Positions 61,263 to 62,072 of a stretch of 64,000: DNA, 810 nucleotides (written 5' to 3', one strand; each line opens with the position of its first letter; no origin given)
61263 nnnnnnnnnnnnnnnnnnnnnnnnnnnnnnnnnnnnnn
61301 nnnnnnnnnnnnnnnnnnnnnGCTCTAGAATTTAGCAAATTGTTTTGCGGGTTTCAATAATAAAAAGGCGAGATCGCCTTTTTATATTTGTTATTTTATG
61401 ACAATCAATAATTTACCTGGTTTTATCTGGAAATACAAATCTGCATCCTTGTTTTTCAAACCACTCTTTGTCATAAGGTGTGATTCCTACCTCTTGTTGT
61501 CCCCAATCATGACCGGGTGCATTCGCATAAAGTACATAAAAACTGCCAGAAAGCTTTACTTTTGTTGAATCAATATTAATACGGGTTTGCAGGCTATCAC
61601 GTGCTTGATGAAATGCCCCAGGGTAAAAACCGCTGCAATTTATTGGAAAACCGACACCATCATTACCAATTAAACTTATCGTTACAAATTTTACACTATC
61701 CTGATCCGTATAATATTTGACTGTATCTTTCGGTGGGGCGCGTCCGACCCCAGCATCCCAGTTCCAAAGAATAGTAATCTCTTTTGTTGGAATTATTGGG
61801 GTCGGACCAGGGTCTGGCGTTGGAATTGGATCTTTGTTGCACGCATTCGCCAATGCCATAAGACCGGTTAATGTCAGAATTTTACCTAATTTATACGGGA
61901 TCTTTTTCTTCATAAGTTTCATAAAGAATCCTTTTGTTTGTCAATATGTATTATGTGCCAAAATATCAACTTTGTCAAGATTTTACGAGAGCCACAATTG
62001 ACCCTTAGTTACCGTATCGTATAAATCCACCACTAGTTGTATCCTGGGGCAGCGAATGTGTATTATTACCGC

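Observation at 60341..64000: Second Cys-rich locus: minus-strand operon of paralogue P4, a lipoprotein and a stand-alone Cys-rich C-terminal module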

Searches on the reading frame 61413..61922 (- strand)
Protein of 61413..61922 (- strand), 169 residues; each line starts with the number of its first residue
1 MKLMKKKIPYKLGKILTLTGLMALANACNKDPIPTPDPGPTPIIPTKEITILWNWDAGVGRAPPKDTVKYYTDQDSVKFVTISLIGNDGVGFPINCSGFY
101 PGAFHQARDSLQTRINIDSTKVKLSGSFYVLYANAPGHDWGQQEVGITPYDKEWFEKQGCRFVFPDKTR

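Call 7: search_protein_families(library=pfam, proteins=[window:61413-61922:-], max_evalue=1)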
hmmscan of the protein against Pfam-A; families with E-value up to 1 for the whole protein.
window:61413-61922:- (169 aa): 0 families

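Call 11: find_encoding_contigs(protein=window:61413-61922:-, flank=10000, max_places=6)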
Protein window:61413-61922:- (169 aa): 5 contigs read that carry it; 4 places shown.
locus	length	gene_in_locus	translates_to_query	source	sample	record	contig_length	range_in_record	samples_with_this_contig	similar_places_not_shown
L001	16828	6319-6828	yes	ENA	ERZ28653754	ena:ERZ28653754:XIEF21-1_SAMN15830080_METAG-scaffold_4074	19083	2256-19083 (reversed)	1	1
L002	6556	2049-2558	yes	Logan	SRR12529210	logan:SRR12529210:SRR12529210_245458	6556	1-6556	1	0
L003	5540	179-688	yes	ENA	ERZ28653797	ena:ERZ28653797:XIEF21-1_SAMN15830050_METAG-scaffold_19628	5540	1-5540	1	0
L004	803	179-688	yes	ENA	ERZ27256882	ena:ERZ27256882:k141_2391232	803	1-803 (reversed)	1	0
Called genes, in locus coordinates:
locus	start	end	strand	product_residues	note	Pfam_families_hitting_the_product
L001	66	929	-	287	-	PF11276:DUF3078 (weak)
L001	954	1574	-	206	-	-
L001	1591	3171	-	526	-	PF17251:Pom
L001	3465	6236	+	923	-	-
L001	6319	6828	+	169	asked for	-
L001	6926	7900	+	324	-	-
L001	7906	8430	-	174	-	PF01195:Pept_tRNA_hydro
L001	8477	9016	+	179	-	PF13505:OMP_b-brl (weak)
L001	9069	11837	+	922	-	PF02739:5_3_exonuc_N, PF01367:5_3_exonuc, PF01612:DNA_pol_A_exo1, PF00476:DNA_pol_A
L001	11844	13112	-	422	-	PF01551:Peptidase_M23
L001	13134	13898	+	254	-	PF02384:N6_Mtase (weak), PF03602:Cons_hypoth95 (weak), PF05175:MTS, PF05971:Methyltransf_10 (weak), PF06325:PrmA, PF13847:Methyltransf_31, PF13649:Methyltransf_25, PF01170:UPF0020, +3 more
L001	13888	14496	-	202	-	PF00753:Lactamase_B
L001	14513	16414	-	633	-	PF00004:AAA, PF13401:AAA_22 (faint), PF20720:nSTAND3 (faint), PF17862:AAA_lid_3, PF01434:Peptidase_M41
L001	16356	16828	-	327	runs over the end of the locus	PF01171:ATP_bind_3, PF06508:QueC (faint)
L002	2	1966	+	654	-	?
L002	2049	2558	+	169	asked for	-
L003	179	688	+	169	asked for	-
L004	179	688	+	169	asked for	-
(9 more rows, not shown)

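Call 15: find_homologous_proteins(query=L001:3426-6233:+)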
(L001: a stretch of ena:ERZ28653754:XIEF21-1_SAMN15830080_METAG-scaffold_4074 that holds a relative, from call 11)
Query L001:3426-6233:+ (936 aa): 842 proteins with E <= 0.001 among 8000 candidates; the best 120 are listed.
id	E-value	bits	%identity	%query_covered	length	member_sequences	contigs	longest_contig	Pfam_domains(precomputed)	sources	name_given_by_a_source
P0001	0.0e+0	2088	100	99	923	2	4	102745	-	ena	-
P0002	0.0e+0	1371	67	100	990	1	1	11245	-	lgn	-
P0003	0.0e+0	1344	65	100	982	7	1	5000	-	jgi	-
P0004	0.0e+0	1326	64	100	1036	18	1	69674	-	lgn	-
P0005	0.0e+0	1258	63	100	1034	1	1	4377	-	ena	-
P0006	0.0e+0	1253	62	100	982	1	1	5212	-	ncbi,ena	-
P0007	0.0e+0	1234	62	99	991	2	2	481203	-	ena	-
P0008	0.0e+0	1213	62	100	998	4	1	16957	-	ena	-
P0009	0.0e+0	1203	61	100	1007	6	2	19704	-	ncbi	-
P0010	0.0e+0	1177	59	100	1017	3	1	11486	-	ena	-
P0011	0.0e+0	1110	57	100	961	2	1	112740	-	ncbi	-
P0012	0.0e+0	1100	56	100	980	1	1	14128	-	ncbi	-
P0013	0.0e+0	1092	57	100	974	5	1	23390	-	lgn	-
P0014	0.0e+0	1086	58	100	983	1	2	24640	-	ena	-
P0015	0.0e+0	1085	57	100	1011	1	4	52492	-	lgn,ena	-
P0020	0.0e+0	1070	55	100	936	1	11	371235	-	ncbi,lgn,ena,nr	ncbi:MAG: hypothetical protein IJL21_04960 [Alphaproteobacteria bacterium]|nr:hypothetical protein [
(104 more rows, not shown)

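Call 22: find_encoding_contigs(protein=P0020, flank=8000, max_places=2)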
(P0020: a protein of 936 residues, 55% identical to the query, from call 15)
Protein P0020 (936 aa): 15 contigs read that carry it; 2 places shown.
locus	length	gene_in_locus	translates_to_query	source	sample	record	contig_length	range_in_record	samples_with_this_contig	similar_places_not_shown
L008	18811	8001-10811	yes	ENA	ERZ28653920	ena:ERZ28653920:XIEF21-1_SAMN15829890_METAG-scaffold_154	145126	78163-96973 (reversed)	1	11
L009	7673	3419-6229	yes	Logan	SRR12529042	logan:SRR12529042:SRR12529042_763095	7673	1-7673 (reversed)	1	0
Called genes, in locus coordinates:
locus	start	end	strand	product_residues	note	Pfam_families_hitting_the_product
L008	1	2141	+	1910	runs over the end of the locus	PF11974:bMG3, PF01835:MG2, PF17962:bMG6 (weak), PF07703:A2M_BRD, PF00207:A2M, PF17973:bMG10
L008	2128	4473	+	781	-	PF00912:Transgly, PF00905:Transpeptidase, PF06832:BiPBP_C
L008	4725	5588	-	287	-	PF11276:DUF3078 (weak)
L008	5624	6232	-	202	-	-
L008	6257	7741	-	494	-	PF17251:Pom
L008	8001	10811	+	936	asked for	-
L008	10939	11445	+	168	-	-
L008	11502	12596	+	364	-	-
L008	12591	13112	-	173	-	PF01195:Pept_tRNA_hydro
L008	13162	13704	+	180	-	PF13505:OMP_b-brl (weak)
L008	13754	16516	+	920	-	PF02739:5_3_exonuc_N, PF01367:5_3_exonuc, PF01612:DNA_pol_A_exo1, PF00476:DNA_pol_A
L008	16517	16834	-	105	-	PF03091:CutA1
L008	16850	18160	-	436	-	PF01551:Peptidase_M23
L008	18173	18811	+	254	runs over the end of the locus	PF05175:MTS, PF06325:PrmA (weak), PF12847:Methyltransf_18 (weak), PF13847:Methyltransf_31, PF01170:UPF0020 (weak), PF08241:Methyltransf_11 (weak), PF08242:Methyltransf_12 (weak), PF13649:Methyltransf_25, +1 more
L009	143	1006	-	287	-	PF11276:DUF3078 (weak)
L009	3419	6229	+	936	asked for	-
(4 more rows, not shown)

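Call 25: find_related_loci(query=A2, collection=genome_contigs, flank=6000)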
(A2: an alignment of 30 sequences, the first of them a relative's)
Query A2 (936 aa) in genome_contigs; peptide patterns used: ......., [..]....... (x = any residue, [..] = any of these).
529 stretches matched a pattern; 486 encode a relative of the query (tblastn E <= 1e-3); the best 80 are kept; 80 distinct loci.
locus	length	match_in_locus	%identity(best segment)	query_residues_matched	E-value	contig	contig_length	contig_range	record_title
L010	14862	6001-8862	67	1-936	0e+0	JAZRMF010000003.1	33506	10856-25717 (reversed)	MAG: Candidatus Enterousia sp. isolate T1900045428_YK20190119.MAGScoT_cleanbin_000014 SGB_7076_k141_1621, whole genome s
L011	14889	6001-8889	64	1-936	0e+0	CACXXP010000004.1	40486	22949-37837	MAG: uncultured proteobacterium isolate RUG11692 genome assembly, contig: RUG11692_asm_4, whole genome shotgun sequence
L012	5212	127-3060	62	1-934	0e+0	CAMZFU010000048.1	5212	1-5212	MAG TPA_asm: uncultured proteobacterium isolate SRR10912535_bin.38_metaWRAP_v1.3_MAG genome assembly, contig: ERZ1421001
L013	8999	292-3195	60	1-936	0e+0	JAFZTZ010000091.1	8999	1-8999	MAG: Alphaproteobacteria bacterium isolate RGIG8096 Water_buffalos_Rumen-2__c2437213, whole genome shotgun sequence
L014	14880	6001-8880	57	1-935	0e+0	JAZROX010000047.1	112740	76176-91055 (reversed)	MAG: Candidatus Enterousia sp. isolate T1900045382_YK20190072.MAGScoT_cleanbin_000029 SGB_6903_k141_41232, whole genome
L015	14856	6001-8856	58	1-935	0e+0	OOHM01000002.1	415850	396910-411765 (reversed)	uncultured proteobacterium isolate RUG585 genome assembly, contig: scaffold_7, whole genome shotgun sequence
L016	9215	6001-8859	61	1-936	0e+0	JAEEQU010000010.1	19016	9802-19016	MAG: Alphaproteobacteria bacterium isolate Tb.RUG.342 NODE_11503_length_19016_cov_0.831542, whole genome shotgun sequenc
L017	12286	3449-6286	56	1-936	0e+0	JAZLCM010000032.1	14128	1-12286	MAG: Candidatus Enterousia sp. isolate T1900045049_TC20190042.MAGScoT_cleanbin_000031 SGB_4517_k141_1678998, whole genom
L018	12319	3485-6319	56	1-934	0e+0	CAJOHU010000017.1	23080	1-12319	uncultured Alphaproteobacteria bacterium isolate Red_deer_4_mag_124 genome assembly, contig: scaffold_3419, whole genome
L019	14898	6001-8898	55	1-936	0e+0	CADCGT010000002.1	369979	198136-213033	MAG: uncultured proteobacterium isolate RUG14636 genome assembly, contig: RUG14636_asm_2, whole genome shotgun sequence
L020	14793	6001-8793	54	1-934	0e+0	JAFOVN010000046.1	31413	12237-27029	MAG: Alphaproteobacteria bacterium isolate RGIG837 Dairy_cattle_Omasum.Co__c3922192, whole genome shotgun sequence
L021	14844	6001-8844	56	1-934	0e+0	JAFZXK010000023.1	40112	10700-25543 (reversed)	MAG: Alphaproteobacteria bacterium isolate RGIG8185 Water_buffalos_Rumen-3__c1858659, whole genome shotgun sequence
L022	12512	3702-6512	55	1-936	0e+0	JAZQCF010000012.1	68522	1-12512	MAG: Candidatus Enterousia sp. isolate T1900044638_TS20190104.MAGScoT_cleanbin_000062 SGB_1213_k141_774488, whole genome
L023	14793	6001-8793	54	1-934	0e+0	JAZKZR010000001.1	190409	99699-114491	MAG: Candidatus Enterousia sp. isolate T1900045086_TC20190080.MAGScoT_cleanbin_000026 SGB_4685_k141_1004667, whole genom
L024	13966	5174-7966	53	1-934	0e+0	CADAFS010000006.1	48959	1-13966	MAG: uncultured proteobacterium isolate RUG13256 genome assembly, contig: RUG13256_asm_6, whole genome shotgun sequence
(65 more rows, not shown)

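Call 33: search_protein_families(library=pfam, alignment_id=A2, max_evalue=0.1)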
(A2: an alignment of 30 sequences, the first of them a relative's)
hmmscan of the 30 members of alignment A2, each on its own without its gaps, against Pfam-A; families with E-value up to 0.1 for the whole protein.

A. member 1, L001:3426-6233:+ (936 aa): 0 families

B. families by the number of members that match (of 30 scanned): 10 families
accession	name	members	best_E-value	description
PF22326.1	MMS21_N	2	0.018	E3 SUMO-protein ligase MMS21, N-terminal domain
PF24654.2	CEP76_N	2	0.038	CEP76 N-terminal domain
PF07548.16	ChlamPMP_M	1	0.042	Chlamydia polymorphic membrane protein middle domain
PF13589.12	HATPase_c_3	1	0.062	Histidine kinase-, DNA gyrase B-, and HSP90-like ATPase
PF01037.27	AsnC_trans_reg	1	0.071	Lrp/AsnC ligand binding domain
PF10369.15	ALS_ss_C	1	0.072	Small subunit of acetolactate synthase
PF08708.16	PriCT_1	1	0.073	Primase C terminal 1 (PriCT-1)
PF04388.17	Hamartin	1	0.082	Hamartin protein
PF12995.12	DUF3879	1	0.084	Domain of unknown function, E. rectale Gene description (DUF3879)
PF03522.20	SLC12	1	0.093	Solute carrier family 12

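Call 34: search_protein_families(library=ncbifam, proteins=[window:61413-61922:-, L001:3426-6233:+, L001:1591-3168:-, L001:954-1571:-, L001:66-926:-], max_evalue=0.1)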
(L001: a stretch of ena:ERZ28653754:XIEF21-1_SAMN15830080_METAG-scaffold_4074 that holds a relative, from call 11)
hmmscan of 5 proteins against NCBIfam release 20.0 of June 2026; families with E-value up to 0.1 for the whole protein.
window:61413-61922:- (169 aa): 0 families

L001:3426-6233:+ (936 aa): 1 family
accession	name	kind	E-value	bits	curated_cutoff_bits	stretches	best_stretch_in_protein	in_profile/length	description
NF008975.0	PRK12323.1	equivalog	0.014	14.1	875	1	9-149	355-493/709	DNA polymerase III subunit gamma/tau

L001:1591-3168:- (525 aa): 1 family
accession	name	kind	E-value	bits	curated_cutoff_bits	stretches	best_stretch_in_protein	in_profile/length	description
NF009193.0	PRK12541.1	equivalog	0.066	13.5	171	0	454-504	61-110/161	RNA polymerase sigma factor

L001:954-1571:- (205 aa): 1 family
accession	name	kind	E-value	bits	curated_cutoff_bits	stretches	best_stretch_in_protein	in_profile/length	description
NF041931.2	MzaA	equivalog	0.046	12.5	800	1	10-109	40-135/726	MZA anti-phage system associated sigma-70 family RNA polymerase sigma factor MzaA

L001:66-926:- (286 aa): 0 families

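Call 52: predict_structure(alignment_id=A4)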
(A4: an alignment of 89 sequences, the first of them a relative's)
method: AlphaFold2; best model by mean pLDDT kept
length: 923 residues; sequences in the alignment: 89
mean_pLDDT: 69.8   pTM: 0.47
mean pLDDT of the five models: 69.8, 68.3, 67.5, 67.0, 62.8
residues with pLDDT >= 90: 262; 70-90: 281; 50-70: 145; < 50: 235
segments of 3 or more residues with pLDDT < 50: 1-149, 224-236, 253-289, 362-370, 394-396, 398-407, 410-419
pLDDT, mean of each block of 10 residues (from residue 1): 32 37 31 27 29 30 29 33 32 30 33 32 32 31 40 82 84 59 70 79 69 53 49 50 62 43 31 42 43 70 88 88 84 80 77 63 47 61 60 49 48 47 61 64 69 68 70 73 75 83 78 68 77 82 65 66 86 92 93 78 89 92 94 93 92 94 91 90 97 91 92 92 94 94 79 88 89 94 93 93 92 89 88 93 93 94 91 93 83 92 90 89 85
secondary structure, 60 per line:
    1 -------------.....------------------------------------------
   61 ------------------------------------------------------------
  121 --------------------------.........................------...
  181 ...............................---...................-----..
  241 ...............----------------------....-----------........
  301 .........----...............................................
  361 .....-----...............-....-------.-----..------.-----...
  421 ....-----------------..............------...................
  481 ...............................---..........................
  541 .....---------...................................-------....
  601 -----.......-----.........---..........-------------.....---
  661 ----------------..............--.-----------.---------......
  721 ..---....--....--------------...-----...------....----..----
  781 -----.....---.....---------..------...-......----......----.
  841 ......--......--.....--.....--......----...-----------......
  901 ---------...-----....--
elements in order (helices of 4 or more, strands of 3 or more residues): H14-18 H147-171 H178-211 H215-233 H239-255 H278-281 H293-309 H314-365 H371-385 H387-390 H418-424 H442-455 H462-511 H515-545 H555-589 H597-600 H606-612 H618-626 H630-639 H653-657 H677-690 H715-722 E726-729 E732-735 E750-752 E758-760 E786-790 E794-798 E816-818 E820-825 E830-835 E840-846 E849-854 E857-861 E864-868 E871-876 E881-883 E895-900 E910-912 E918-921

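Call 57: fold_search(model_id=the predicted structure, library=pdb)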
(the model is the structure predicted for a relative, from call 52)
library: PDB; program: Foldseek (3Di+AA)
matches with E <= 10: 73; with E <= 0.001: 0
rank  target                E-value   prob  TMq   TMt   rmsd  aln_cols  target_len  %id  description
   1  7n6g_1T               2.6e-01  0.12  0.07  0.07  60.0       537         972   15  C1 of central pair (released 2022-05-18)
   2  8c5v_I                8.4e-01  0.08  0.08  0.13  88.7       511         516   12  Chemotaxis core signalling unit from E protein lysed E. coli cells (released 2023-09-13)
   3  6rw9_A                1.3e+00  0.13  0.07  0.03  50.1       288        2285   14  Cryo-EM structure of Morganella morganii TcdA4 (released 2019-10-23)
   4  4imj_A                1.5e+00  0.07  0.06  0.13  16.9       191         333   12  Novel Modifications on C-terminal Domain of RNA Polymerase II can Fine-tune the Phosphatase Activity of Ssu72 (released 2013-08-07)
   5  9m9p                  1.5e+00  0.06  0.03  0.03  15.3       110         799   10  Glycogen phosphorylase dimer from E. coli (released 2026-02-18)
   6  2pft                  2.1e+00  0.06  0.09  0.14  33.3       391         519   12  The Crystal Structure of Mouse Exo70 Reveals Unique Features of the Mammalian Exocyst (released 2007-05-22)
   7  4abn_B                2.2e+00  0.03  0.05  0.08  18.1       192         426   10  Crystal structure of full length mouse Strap (TTC5) (released 2012-01-25)
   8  9hmx_A                2.3e+00  0.14  0.07  0.27  37.5       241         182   15  Structure of SteB-RipA complex from Mycobacterium tuberculosis (released 2025-07-30)
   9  8yax_C                2.3e+00  0.07  0.04  0.08  13.6        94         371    7  SARS-CoV-2 DMV nsp3-4 pore complex (full-pore) (released 2024-06-19)
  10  4abn_A                2.7e+00  0.07  0.06  0.12  18.4       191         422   10  Crystal structure of full length mouse Strap (TTC5) (released 2012-01-25)
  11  9qo0_I                2.7e+00  0.04  0.09  0.11  32.0       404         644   14  Pre-activated 9-subunit COP9 signalosome and neddylated SCF (Skp1-Skp2-Cks1) complex structure (released 2026-02-18)
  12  8yb7_C                2.9e+00  0.06  0.04  0.07  13.6        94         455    7  SARS-CoV-2 DMV nsp3-4 pore complex (consensus-pore, C3 symmetry) (released 2024-06-19)
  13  9s86_B                3.0e+00  0.07  0.03  0.03  12.4        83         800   12  Structure of glycogen phosphorylase - tetrameric form - from Escherichia coli (released 2026-04-08)
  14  6ixg_A                3.2e+00  0.09  0.06  0.21  24.2       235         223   13  Crystal structure of native apo SH3BP5 (P41) (released 2019-03-20)
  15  8fmw_AD               3.7e+00  0.04  0.05  0.12  12.9       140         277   14  The structure of a hibernating ribosome in the Lyme disease pathogen (released 2023-11-08)
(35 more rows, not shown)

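Call 64: search_solved_structures(query=A4, max_evalue=1)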
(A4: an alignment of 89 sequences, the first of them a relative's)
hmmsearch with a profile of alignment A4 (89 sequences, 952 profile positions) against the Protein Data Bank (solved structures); distinct sequences matched with E-value up to 1: 0.

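Call 66: search_protein_families(library=pfam, proteins=[L001:1591-3168:-, L001:954-1571:-, L001:66-926:-], max_evalue=0.01)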
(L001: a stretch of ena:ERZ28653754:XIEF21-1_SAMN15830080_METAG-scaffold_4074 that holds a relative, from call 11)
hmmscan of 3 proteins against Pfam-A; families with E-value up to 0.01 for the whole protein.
L001:1591-3168:- (525 aa): 1 family
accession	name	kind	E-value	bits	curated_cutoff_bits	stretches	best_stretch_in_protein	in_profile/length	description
PF17251.8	Pom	-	1.5e-10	41.3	22.4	1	217-447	77-254/285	Protochlamydia outer membrane protein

L001:954-1571:- (205 aa): 0 families

L001:66-926:- (286 aa): 1 family
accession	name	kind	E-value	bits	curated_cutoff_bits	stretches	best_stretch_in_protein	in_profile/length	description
PF11276.14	DUF3078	-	6e-06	27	25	1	69-123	22-73/92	Protein of unknown function (DUF3078)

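Call 79: fold_search(model_id=the predicted structure, library=viral)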
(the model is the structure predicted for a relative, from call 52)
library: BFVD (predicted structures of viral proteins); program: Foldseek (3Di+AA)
matches with E <= 10: 97; with E <= 0.001: 0
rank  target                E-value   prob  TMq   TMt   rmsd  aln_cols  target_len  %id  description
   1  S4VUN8                4.6e-03  0.38  0.08  0.10  44.0       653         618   13  SMC N incomplete domain containing protein [Pandoravirus salinus]
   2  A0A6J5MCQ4            1.1e-01  0.13  0.06  0.07  45.4       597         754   12  Uncharacterized protein [uncultured Caudovirales phage]
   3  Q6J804                2.7e-01  0.11  0.09  0.09  41.1       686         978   14  Pas27 [Actinoplanes phage phiAsp2]
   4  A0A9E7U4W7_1          5.7e-01  0.06  0.08  0.07  50.4       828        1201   12  Tape measure protein [Gordonia phage OtterstedtS21]
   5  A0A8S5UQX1            6.3e-01  0.15  0.07  0.07  45.4       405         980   12  Secretion activator protein, putative, Secretion activator, Porphyromonas gingivalis.3A [Podoviridae sp. ctQyH19]
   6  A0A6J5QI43            6.6e-01  0.18  0.07  0.11  48.7       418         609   12  Tail fiber domain-containing protein [uncultured Caudovirales phage]
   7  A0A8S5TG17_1          6.6e-01  0.07  0.09  0.07  40.0       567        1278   10  Tail tape measure [Myoviridae sp. ctIty1]
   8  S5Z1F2                7.3e-01  0.08  0.04  0.04  18.0       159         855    9  Putative replicase polyprotein 1a (Fragment) [Human coronavirus 229E]
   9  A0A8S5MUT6            7.7e-01  0.11  0.07  0.11  48.3       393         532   15  Uncharacterized protein [Myoviridae sp. ctxZR60]
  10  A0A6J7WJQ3            7.7e-01  0.06  0.08  0.07  46.9       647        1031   12  Uncharacterized protein [uncultured Caudovirales phage]
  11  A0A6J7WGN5            9.4e-01  0.15  0.06  0.13  40.4       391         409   12  Uncharacterized protein [uncultured Caudovirales phage]
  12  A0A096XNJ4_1          9.4e-01  0.08  0.05  0.04  17.6       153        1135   10  ORF1ab polyprotein (Fragment) [Anlong Ms bat coronavirus]
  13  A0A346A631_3          1.1e+00  0.05  0.07  0.05  58.8       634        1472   11  (no name in the UniProt tables at hand)
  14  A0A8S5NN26            1.2e+00  0.10  0.10  0.12  16.1       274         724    7  NlpC/P60 family [Myoviridae sp. ct2th6]
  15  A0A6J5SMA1            1.2e+00  0.04  0.08  0.11  37.7       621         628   11  Uncharacterized protein [uncultured Caudovirales phage]
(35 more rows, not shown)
